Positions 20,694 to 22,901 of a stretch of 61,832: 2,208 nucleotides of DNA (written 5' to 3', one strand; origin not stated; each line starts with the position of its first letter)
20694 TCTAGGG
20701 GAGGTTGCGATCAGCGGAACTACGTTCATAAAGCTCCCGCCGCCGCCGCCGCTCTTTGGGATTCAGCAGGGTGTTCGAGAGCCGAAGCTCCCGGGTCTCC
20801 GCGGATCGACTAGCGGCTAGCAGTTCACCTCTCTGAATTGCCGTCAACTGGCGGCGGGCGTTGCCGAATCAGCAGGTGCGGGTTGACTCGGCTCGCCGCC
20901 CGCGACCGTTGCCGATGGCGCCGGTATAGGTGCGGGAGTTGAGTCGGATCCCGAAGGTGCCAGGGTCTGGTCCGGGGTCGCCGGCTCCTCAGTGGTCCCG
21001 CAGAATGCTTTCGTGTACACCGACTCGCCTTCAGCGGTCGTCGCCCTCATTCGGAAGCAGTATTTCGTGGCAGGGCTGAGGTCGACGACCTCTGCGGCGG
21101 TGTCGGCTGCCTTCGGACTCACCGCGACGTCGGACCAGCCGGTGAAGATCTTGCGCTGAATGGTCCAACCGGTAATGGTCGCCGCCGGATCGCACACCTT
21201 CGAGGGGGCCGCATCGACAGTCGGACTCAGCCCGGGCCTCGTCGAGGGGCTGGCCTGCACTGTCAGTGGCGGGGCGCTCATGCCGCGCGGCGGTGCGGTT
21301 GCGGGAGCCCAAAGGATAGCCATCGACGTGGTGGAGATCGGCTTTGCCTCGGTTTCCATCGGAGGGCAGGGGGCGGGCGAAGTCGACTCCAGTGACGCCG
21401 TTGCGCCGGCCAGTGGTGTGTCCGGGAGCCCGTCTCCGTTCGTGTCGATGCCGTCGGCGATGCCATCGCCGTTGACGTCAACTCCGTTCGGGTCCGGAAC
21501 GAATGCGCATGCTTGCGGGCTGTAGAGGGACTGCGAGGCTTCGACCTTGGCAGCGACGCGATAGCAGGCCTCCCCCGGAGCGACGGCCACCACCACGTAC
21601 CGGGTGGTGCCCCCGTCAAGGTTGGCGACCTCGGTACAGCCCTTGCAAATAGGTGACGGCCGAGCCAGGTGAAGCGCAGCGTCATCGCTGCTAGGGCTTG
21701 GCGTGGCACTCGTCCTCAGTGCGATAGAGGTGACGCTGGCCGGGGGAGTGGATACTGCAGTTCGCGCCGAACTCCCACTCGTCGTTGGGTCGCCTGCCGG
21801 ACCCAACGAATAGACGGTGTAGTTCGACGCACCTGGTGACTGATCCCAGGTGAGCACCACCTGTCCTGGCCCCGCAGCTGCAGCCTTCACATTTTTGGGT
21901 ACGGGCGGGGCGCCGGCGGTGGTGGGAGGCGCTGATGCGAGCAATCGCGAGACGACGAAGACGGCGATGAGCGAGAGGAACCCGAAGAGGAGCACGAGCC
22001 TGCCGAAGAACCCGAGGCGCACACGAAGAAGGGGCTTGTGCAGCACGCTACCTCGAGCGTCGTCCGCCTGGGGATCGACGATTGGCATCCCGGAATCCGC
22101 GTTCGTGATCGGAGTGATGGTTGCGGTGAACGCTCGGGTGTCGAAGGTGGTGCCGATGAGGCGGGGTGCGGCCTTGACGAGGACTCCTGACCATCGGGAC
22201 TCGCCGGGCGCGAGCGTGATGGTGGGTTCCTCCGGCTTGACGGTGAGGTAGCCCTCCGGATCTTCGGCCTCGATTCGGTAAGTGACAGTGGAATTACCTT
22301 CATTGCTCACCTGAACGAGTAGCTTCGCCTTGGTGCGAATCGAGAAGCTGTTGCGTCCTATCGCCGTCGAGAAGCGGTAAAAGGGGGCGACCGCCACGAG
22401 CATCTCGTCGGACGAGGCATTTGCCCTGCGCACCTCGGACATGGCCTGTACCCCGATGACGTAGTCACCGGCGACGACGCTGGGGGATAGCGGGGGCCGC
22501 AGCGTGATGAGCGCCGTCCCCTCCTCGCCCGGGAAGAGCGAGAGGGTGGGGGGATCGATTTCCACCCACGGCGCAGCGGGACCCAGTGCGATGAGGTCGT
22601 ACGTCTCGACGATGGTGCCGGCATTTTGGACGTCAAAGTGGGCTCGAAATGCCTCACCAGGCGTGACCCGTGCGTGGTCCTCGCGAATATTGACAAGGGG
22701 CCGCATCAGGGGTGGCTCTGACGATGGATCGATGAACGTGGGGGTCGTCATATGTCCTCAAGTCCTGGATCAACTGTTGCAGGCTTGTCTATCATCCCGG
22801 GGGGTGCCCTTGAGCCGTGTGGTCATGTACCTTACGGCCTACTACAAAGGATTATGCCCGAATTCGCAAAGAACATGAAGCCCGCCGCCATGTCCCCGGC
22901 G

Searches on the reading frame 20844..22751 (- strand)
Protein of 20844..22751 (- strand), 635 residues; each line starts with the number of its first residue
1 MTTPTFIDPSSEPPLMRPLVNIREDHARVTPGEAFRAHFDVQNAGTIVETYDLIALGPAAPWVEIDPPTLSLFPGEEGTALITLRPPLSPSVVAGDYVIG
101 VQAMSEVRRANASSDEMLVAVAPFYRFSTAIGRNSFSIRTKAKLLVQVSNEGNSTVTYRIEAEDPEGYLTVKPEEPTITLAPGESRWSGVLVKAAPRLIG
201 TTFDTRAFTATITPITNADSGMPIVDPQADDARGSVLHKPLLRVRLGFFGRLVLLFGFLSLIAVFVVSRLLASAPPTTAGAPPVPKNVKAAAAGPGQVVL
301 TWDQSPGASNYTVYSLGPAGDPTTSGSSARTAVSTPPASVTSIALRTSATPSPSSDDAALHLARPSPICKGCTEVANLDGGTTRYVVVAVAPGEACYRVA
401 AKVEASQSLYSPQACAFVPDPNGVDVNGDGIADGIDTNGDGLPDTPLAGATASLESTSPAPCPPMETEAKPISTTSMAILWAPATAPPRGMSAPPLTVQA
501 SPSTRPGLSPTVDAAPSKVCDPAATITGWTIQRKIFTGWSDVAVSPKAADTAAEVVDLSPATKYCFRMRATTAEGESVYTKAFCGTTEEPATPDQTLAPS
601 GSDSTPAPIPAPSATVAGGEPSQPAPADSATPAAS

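Call 58: search_protein_families(library=pfam, proteins=[window:20844-22751:-], max_evalue=0.001)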
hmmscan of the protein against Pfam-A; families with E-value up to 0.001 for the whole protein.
window:20844-22751:- (635 aa): 2 families
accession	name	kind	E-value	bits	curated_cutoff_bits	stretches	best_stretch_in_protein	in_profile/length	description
PF00041.27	fn3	-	1.8e-06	28.5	25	0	519-579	23-77/84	Fibronectin type III domain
PF11614.14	FixG_C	-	0.00077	20.1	25.6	0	146-199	37-90/119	IG-like fold at C-terminal of FixG, putative oxidoreductase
